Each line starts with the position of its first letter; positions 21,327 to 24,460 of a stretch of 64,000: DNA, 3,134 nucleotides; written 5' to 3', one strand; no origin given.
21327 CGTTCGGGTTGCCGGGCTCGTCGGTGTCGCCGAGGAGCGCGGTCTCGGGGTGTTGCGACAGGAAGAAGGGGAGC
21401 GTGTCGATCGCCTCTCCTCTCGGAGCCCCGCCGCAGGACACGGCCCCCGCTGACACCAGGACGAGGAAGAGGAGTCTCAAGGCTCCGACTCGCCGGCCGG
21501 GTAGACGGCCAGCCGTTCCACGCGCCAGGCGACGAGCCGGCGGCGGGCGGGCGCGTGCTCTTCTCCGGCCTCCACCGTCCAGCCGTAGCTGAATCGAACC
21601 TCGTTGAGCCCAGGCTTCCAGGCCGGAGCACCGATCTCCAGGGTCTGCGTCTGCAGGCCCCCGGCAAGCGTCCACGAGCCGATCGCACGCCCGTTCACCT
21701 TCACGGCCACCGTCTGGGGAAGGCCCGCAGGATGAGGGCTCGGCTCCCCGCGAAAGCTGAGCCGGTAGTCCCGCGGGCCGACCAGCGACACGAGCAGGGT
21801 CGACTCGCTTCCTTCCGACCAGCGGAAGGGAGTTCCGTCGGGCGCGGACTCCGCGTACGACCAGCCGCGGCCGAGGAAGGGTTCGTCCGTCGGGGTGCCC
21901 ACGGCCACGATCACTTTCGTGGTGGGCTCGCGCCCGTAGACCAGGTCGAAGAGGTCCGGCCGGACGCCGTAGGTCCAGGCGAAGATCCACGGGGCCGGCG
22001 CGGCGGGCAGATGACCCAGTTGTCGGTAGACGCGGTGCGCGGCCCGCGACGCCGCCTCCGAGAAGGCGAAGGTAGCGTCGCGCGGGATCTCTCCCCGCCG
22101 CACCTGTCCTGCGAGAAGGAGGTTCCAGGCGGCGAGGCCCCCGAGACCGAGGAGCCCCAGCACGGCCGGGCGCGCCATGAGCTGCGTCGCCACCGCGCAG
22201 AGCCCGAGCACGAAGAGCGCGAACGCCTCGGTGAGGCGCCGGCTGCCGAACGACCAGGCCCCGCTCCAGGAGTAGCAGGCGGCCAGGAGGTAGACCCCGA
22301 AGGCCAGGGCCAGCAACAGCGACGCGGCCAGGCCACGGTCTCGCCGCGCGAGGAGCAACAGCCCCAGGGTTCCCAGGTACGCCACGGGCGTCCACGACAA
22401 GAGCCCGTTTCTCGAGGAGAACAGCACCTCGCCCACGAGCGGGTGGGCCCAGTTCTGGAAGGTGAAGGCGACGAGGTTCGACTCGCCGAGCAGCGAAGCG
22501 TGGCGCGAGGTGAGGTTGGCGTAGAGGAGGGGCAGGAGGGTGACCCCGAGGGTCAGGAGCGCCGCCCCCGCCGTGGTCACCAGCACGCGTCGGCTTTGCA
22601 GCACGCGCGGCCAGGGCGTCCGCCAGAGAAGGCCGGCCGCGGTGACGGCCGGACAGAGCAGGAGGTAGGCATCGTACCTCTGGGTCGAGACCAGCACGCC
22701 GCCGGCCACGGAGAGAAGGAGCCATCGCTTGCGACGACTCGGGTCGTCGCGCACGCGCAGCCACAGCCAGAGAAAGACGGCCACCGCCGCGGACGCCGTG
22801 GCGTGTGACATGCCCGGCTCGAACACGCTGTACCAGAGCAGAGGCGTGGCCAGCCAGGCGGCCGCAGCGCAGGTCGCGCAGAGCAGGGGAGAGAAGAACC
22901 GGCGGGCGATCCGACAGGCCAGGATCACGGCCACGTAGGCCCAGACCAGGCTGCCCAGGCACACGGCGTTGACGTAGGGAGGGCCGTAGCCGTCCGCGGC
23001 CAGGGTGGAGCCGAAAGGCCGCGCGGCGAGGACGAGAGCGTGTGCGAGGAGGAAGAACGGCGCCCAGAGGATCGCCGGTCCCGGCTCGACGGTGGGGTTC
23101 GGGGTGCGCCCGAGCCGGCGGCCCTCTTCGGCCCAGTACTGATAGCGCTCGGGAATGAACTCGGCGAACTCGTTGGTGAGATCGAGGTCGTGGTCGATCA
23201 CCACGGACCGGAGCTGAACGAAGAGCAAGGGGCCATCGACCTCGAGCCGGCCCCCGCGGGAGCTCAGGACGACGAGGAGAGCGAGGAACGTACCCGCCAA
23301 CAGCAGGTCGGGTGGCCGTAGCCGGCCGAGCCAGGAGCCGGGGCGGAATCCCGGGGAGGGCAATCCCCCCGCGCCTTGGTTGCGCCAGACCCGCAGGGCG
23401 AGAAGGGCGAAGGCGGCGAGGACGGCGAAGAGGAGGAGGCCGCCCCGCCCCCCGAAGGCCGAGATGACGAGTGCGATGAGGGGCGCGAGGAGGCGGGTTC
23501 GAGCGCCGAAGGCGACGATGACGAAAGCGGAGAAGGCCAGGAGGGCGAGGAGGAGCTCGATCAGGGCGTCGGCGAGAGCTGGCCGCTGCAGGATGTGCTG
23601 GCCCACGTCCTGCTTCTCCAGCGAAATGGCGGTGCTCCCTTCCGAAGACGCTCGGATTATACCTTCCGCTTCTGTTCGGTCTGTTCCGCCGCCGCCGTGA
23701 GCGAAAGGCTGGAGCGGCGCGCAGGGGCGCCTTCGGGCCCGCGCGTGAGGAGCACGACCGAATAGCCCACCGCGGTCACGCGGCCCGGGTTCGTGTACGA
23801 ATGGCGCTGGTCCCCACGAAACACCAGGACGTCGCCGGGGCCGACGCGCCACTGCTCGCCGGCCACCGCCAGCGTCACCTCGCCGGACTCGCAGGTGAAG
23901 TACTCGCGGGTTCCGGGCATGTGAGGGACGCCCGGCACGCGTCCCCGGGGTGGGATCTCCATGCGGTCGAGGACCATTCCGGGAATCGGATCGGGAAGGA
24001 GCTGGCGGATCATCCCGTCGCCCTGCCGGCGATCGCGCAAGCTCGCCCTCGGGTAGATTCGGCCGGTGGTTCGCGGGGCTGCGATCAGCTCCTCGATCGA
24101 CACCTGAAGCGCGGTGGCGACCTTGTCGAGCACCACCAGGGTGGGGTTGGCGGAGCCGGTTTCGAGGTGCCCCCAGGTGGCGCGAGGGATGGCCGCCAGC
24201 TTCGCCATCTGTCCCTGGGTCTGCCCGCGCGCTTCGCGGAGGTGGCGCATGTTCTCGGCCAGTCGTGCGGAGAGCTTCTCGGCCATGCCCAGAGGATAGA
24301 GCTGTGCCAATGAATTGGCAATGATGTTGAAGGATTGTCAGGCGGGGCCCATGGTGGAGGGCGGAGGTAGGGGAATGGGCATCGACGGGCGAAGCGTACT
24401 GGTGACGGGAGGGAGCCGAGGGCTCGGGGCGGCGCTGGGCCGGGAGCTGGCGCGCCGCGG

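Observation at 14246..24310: Tightly overlapping five-gene operon of four giant polytopic membrane proteins plus an Ig-like lipoprotein under an XRE-cupin regulator: candidate uncharacterised membrane glycosylation or polymer-export system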

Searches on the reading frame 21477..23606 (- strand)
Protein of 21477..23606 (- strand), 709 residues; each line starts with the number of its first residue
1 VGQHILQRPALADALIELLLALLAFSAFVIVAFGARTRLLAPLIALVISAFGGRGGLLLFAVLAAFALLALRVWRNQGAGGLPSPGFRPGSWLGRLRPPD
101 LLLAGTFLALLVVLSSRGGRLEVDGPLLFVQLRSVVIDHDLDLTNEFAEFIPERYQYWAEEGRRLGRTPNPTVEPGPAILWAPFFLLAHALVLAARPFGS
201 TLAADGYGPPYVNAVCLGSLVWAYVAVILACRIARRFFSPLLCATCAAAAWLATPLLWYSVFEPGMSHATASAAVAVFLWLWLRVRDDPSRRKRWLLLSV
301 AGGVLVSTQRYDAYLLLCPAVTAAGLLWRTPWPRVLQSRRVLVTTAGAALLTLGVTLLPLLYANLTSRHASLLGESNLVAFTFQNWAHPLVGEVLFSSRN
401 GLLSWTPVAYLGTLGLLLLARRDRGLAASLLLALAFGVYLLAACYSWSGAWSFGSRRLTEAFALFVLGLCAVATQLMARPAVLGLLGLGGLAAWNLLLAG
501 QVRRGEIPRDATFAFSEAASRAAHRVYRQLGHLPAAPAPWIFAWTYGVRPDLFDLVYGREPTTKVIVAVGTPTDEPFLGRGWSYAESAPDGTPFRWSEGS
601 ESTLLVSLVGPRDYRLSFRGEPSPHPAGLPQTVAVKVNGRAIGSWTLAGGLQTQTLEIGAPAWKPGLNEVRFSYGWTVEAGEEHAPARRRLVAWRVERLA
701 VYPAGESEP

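Call 4: search_protein_families(library=pfam, proteins=[window:21477-23606:-], max_evalue=1)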
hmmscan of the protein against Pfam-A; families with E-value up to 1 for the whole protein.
window:21477-23606:- (709 aa): 0 families
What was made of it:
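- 21477..23606 (-): A: 709-aa polytopic membrane protein. It is a divergent PMT_2/ArnT-like GT-C with a C-terminal beta-sandwich domain. D124 is invariant in the loop after the canonical TM1. No Pfam hit for A itself (call 4).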

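Call 5: search_protein_families(library=ncbifam, proteins=[window:21477-23606:-], max_evalue=1)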
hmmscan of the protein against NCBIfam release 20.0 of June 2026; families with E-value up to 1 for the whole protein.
window:21477-23606:- (709 aa): 0 families

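Call 10: find_homologous_proteins(query=window:21477-23606:-)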
Query window:21477-23606:- (709 aa): 45 proteins with E <= 0.001 among 8000 candidates.
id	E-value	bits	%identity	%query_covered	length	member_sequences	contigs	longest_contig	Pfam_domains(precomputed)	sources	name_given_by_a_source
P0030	0.0e+0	1572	100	100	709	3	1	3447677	-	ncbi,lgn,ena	-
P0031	0.0e+0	1229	78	99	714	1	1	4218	-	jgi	jgi:hypothetical protein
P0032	0.0e+0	1159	74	99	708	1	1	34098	-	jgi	jgi:hypothetical protein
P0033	0.0e+0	1156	77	97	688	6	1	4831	-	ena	-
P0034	0.0e+0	1130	71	100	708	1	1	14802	-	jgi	jgi:hypothetical protein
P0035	0.0e+0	1103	77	90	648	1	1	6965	-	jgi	jgi:hypothetical protein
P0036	0.0e+0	1085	79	86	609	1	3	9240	-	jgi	jgi:hypothetical protein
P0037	0.0e+0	1057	77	86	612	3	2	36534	-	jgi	jgi:hypothetical protein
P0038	1.9e-273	927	66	96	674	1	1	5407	-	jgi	jgi:hypothetical protein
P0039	1.2e-271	921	81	71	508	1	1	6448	-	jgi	jgi:hypothetical protein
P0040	1.1e-266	905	65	95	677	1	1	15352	-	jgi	jgi:hypothetical protein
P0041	1.5e-248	845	59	98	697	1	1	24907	-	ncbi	-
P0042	2.0e-244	831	60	94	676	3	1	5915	-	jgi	jgi:hypothetical protein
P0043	7.3e-228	777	77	64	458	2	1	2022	-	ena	-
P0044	1.1e-203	697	69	65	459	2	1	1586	-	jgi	jgi:hypothetical protein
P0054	1.3e-179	617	48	89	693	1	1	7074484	PF13231.13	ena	-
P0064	5.5e-55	205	32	77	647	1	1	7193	-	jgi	jgi:hypothetical protein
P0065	4.7e-49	185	32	78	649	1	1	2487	PF13231.13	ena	-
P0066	1.2e-48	184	34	78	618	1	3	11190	PF13231.13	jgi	jgi:hypothetical protein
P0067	2.6e-45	173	32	76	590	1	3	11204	-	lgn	-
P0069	7.5e-38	148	33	49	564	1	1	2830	PF13231.13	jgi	jgi:hypothetical protein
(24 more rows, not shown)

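Call 30: search_solved_structures(query=A3, max_evalue=10, show_alignments=2)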
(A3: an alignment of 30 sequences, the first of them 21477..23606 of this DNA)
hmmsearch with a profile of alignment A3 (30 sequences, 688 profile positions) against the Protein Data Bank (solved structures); distinct sequences matched with E-value up to 10: 3.
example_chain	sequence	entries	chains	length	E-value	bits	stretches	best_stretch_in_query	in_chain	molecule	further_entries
8uid_B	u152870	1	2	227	0.032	15.7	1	612-658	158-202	Beta-galactosidase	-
8qqh_AAA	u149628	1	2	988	0.5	11.7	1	612-658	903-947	Beta-galactosidase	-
8ah9_A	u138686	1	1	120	2.1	9.7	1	544-599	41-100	RAbetaB-16.1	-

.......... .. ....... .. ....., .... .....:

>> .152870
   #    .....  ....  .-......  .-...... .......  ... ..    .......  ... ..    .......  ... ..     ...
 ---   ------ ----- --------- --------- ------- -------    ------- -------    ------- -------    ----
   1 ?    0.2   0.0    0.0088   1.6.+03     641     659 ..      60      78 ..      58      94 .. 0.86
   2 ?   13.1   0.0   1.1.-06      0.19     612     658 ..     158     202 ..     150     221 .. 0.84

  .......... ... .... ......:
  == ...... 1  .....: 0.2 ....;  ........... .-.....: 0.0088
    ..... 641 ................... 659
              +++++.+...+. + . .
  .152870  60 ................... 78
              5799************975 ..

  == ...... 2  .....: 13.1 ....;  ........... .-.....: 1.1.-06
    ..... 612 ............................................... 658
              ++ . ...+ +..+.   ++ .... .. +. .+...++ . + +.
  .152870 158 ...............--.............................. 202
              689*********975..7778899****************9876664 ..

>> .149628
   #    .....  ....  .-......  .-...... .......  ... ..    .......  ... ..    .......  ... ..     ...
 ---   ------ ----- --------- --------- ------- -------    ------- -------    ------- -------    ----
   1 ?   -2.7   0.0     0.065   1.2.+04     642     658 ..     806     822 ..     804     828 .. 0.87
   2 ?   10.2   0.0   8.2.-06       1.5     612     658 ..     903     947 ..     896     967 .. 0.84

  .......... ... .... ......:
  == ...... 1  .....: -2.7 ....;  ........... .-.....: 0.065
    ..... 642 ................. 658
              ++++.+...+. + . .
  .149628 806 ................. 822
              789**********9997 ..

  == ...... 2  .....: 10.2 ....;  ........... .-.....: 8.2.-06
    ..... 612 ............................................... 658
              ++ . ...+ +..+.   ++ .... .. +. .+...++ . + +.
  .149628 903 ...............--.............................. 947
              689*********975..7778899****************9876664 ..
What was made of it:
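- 21477..23606 (-): The C-terminus weakly resembles the beta-galactosidase galactose-binding domain (call 30).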

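Call 31: search_protein_families(library=pfam, alignment_id=A3, max_evalue=0.1)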
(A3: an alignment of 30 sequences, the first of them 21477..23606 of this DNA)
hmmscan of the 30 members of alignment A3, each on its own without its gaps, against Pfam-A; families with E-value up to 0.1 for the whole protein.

A. member 1, window:21477-23606:- (709 aa): 0 families

B. families by the number of members that match (of 30 scanned): 6 families
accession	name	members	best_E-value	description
PF13231.12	PMT_2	6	1e-07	Dolichyl-phosphate-mannose-protein mannosyltransferase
PF21467.3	BetaGal_gal-bd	1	0.0086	Beta-galactosidase, galactose-binding domain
PF13386.12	DsbD_2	1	0.022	Cytochrome C biogenesis protein transmembrane region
PF03619.22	Solute_trans_a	1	0.03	Organic solute transporter Ostalpha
PF06814.19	GOST_TM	1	0.051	GOST, seven transmembrane domain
PF11621.13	Sbi-IV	1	0.092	C3 binding domain 4 of IgG-bind protein SBI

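Call 56: find_encoding_contigs(protein=P0041, flank=10000, max_places=2)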
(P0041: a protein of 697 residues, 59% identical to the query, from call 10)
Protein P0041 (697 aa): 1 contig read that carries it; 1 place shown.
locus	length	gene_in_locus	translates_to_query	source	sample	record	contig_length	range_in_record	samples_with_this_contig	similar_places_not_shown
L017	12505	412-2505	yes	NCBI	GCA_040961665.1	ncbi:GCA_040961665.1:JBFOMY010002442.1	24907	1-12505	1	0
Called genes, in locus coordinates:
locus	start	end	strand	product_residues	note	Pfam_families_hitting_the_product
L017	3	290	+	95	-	?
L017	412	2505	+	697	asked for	-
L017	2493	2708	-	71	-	-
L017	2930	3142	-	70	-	-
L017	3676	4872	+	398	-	PF00386:C1q (weak)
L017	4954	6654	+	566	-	PF04932:Wzy_C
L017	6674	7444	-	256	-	PF04989:RMNT_CmcI, PF13578:Methyltransf_24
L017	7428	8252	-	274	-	PF01370:Epimerase, PF04321:RmlD_sub_bind (weak), PF16363:GDP_Man_Dehyd (weak)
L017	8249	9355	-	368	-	PF05050:Methyltransf_21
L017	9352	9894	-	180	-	PF00908:dTDP_sugar_isom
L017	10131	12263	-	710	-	PF00884:Sulfatase, PF01663:Phosphodiest (faint), PF16347:SGSH_C (weak)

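Call 60: search_protein_families(library=pfam, proteins=[P0054, P0065, P0066, P0069, P0064, P0067], max_evalue=0.1)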
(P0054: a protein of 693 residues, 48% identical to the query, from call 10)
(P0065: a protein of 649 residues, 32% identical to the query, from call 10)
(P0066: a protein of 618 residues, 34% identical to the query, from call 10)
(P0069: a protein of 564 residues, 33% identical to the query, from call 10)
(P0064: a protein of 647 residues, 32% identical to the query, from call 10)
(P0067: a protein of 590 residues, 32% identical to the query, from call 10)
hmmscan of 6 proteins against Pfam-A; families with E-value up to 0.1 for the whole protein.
P0054 (693 aa): 2 families
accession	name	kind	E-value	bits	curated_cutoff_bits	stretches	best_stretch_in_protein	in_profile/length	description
PF13231.12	PMT_2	-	1e-07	32.7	26.1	1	202-317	23-132/160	Dolichyl-phosphate-mannose-protein mannosyltransferase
PF03619.22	Solute_trans_a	-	0.03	14.1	24.9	1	170-226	136-192/267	Organic solute transporter Ostalpha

P0065 (649 aa): 1 family
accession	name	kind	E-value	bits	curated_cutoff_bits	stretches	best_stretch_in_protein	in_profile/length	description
PF13231.12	PMT_2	-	1.8e-05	25.5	26.1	1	179-314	21-155/160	Dolichyl-phosphate-mannose-protein mannosyltransferase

P0066 (618 aa): 2 families
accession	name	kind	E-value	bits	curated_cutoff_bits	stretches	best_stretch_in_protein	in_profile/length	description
PF13231.12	PMT_2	-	1.7e-05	25.5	26.1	1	162-296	22-160/160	Dolichyl-phosphate-mannose-protein mannosyltransferase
PF06814.19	GOST_TM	-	0.051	13.6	25.2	1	6-74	83-153/246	GOST, seven transmembrane domain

P0069 (564 aa): 1 family
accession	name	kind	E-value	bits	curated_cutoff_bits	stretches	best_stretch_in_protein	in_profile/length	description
PF13231.12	PMT_2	-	9e-08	32.9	26.1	1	216-329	27-133/160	Dolichyl-phosphate-mannose-protein mannosyltransferase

P0064 (647 aa): 2 families
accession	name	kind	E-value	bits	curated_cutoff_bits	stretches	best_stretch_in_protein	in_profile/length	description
PF13231.12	PMT_2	-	3.3e-05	24.6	26.1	1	167-301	22-153/160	Dolichyl-phosphate-mannose-protein mannosyltransferase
PF11621.13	Sbi-IV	-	0.092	13.6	25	0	541-581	24-64/69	C3 binding domain 4 of IgG-bind protein SBI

P0067 (590 aa): 2 families
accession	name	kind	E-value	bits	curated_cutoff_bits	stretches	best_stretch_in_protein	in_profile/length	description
PF21467.3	BetaGal_gal-bd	-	0.0086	16.6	27.3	1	510-563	8-62/62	Beta-galactosidase, galactose-binding domain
PF13386.12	DsbD_2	-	0.022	15.1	24.9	1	120-264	48-175/199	Cytochrome C biogenesis protein transmembrane region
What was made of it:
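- On PMT_2 (PF13231) for protein A: Its homologs P0054 (48% identical to A, 32.7 bits) and P0069 (32.9 bits) do pass (call 60).
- Closest known: ArnT / PMT_2. Same: Homologs of A pass the PMT_2 threshold (call 60).
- A-family members pass the PMT_2 gathering threshold (call 60). A's family is linked to PF13231 PMT_2, the family named after protein mannosyltransferases (calls 31, 60). A's family falls under PMT_2, which includes ArnT-like enzymes (call 60).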

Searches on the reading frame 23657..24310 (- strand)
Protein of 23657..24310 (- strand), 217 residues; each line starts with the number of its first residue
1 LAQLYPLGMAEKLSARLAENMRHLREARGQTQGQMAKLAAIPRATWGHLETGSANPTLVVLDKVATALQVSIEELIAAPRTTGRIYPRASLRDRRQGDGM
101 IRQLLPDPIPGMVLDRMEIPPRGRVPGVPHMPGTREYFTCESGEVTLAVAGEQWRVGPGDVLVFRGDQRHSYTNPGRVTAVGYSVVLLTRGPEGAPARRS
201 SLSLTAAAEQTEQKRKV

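Call 4: search_protein_families(library=pfam, proteins=[window:23657-24310:-], max_evalue=1)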
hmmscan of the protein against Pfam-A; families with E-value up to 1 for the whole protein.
window:23657-24310:- (217 aa): 9 families
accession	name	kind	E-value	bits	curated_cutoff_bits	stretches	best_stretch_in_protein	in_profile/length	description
PF07883.17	Cupin_2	-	1e-11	44.8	27.2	1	116-183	2-67/70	Cupin domain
PF13560.12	HTH_31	-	1.3e-11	45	27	1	17-75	2-61/64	Helix-turn-helix domain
PF01381.28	HTH_3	-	3.4e-07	30.6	23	1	22-75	2-55/55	Helix-turn-helix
PF13443.12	HTH_26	-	3.5e-07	30.8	22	1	20-77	1-59/63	Cro/C1-type HTH DNA-binding domain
PF02311.25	AraC_binding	-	4e-05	23.8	21.1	1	140-177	29-66/135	AraC-like ligand binding domain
PF05899.18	Cupin_3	-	0.00018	21.6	23.5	1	132-165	23-57/74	EutQ-like cupin domain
PF12844.13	HTH_19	-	0.0023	18.2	30.2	1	19-77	2-60/64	Helix-turn-helix domain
PF12852.13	Cupin_6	-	0.015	15.5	26.7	1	134-177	33-80/183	Cupin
PF12851.13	Tet_JBP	-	0.14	11.8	34.9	1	141-175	111-146/164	Oxygenase domain of the 2OGFeDO superfamily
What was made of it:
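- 23657..24286 (-): R: XRE-type HTH plus cupin transcription regulator, 209 aa (corrected start). Pfam HTH_31 (1.3e-11) and Cupin_2 (1e-11), call 4.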

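Call 5: search_protein_families(library=ncbifam, proteins=[window:23657-24310:-], max_evalue=1)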
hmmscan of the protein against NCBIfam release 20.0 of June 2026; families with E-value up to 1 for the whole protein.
window:23657-24310:- (217 aa): 10 families
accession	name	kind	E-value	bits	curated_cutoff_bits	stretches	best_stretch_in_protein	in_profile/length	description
NF041951.1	phage_RstR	subfamily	4.6e-12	46.2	80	1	17-80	3-66/108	RstR family transcriptional repressor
NF006015.0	PRK08154.1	subfamily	1.1e-10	41.2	204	1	11-81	25-95/314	anaerobic benzoate catabolism transcriptional regulator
NF007408.0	PRK09943.1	equivalog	5.2e-05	22.9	211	2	18-80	9-71/185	HTH-type transcriptional regulator PuuR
TIGR03070.1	couple_hipB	subfamily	8.4e-05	22.4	71.65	1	17-68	3-54/58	type II toxin-antitoxin system Y4mF family antitoxin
NF010465.0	PRK13890.1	equivalog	0.00012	22.1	96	1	20-76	9-65/121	conjugal transfer protein TrbA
NF007271.0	PRK09726.1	equivalog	0.00039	20.3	79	1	16-72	12-68/88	type II toxin-antitoxin system antitoxin HipB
NF005112.0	PRK06545.2-4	subfamily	0.0079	15.3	294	1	10-102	185-277/356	prephenate dehydrogenase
NF047948.1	male_kill_WMK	equivalog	0.0083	15.6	300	1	16-77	5-223/300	WO male-killing family protein Wmk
NF046032.1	TransRegSlrRBacil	equivalog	0.014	15.4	250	1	21-78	6-64/149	HTH-type transcriptional regulator SlrR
NF041575.1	antitoxPezA_Strep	equivalog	0.12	12.3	290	1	18-76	3-61/158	type II toxin-antitoxin system antitoxin PezA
